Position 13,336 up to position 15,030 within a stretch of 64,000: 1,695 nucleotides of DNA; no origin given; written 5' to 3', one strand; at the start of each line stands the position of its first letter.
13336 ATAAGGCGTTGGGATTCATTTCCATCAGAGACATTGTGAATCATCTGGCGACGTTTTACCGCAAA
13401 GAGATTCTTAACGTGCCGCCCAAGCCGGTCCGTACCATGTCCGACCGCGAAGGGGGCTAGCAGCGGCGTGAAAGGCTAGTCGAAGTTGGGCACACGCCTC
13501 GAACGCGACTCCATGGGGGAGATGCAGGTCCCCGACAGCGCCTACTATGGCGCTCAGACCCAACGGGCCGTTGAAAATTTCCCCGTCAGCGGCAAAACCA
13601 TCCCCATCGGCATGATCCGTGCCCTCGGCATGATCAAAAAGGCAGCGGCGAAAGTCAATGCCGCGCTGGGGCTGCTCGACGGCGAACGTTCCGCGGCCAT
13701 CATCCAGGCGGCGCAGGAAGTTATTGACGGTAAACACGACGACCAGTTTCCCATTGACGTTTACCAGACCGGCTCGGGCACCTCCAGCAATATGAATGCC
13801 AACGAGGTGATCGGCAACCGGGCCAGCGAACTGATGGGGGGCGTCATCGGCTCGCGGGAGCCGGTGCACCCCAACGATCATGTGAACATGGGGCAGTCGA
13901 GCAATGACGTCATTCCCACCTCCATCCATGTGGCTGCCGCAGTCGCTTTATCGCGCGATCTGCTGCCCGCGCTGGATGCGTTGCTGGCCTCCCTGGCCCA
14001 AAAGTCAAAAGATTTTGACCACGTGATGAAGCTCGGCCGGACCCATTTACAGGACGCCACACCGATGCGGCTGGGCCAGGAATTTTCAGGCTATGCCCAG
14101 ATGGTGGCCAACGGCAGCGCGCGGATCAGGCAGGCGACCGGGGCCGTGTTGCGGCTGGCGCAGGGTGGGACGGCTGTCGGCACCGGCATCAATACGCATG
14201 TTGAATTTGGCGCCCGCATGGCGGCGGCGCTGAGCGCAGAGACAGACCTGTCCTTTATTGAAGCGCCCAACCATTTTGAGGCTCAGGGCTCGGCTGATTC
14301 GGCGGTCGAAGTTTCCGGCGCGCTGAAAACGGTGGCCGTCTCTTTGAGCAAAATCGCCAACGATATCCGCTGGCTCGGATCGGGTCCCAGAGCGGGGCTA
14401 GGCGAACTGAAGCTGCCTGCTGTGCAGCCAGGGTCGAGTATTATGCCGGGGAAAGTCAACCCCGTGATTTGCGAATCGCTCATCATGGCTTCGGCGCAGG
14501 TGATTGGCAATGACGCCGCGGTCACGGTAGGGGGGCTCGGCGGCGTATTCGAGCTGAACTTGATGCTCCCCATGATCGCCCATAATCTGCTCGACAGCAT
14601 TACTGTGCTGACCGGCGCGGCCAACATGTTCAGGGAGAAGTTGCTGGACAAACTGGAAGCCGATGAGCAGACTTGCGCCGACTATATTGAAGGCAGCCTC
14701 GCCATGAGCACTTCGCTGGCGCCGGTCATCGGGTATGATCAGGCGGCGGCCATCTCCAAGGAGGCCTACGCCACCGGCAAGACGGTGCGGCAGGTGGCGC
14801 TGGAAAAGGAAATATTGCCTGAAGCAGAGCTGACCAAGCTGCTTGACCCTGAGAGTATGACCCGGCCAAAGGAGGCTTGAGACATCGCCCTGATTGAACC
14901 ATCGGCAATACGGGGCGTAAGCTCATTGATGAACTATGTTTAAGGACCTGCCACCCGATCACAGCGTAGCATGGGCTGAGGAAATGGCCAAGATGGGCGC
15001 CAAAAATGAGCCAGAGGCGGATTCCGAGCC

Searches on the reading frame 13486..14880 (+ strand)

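Call 71: search_protein_families(library=pfam, proteins=[window:13486-14880:+], max_evalue=0.0001)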
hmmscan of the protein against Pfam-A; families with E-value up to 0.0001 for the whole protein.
window:13486-14880:+ (464 aa): 2 families
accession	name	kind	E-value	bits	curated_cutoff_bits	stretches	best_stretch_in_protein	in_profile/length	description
PF00206.25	Lyase_1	-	8.2e-107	357.7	27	1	11-341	1-312/312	Lyase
PF10415.14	FumaraseC_C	-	6.5e-21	75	32.5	1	409-460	3-54/54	Fumarase C C-terminus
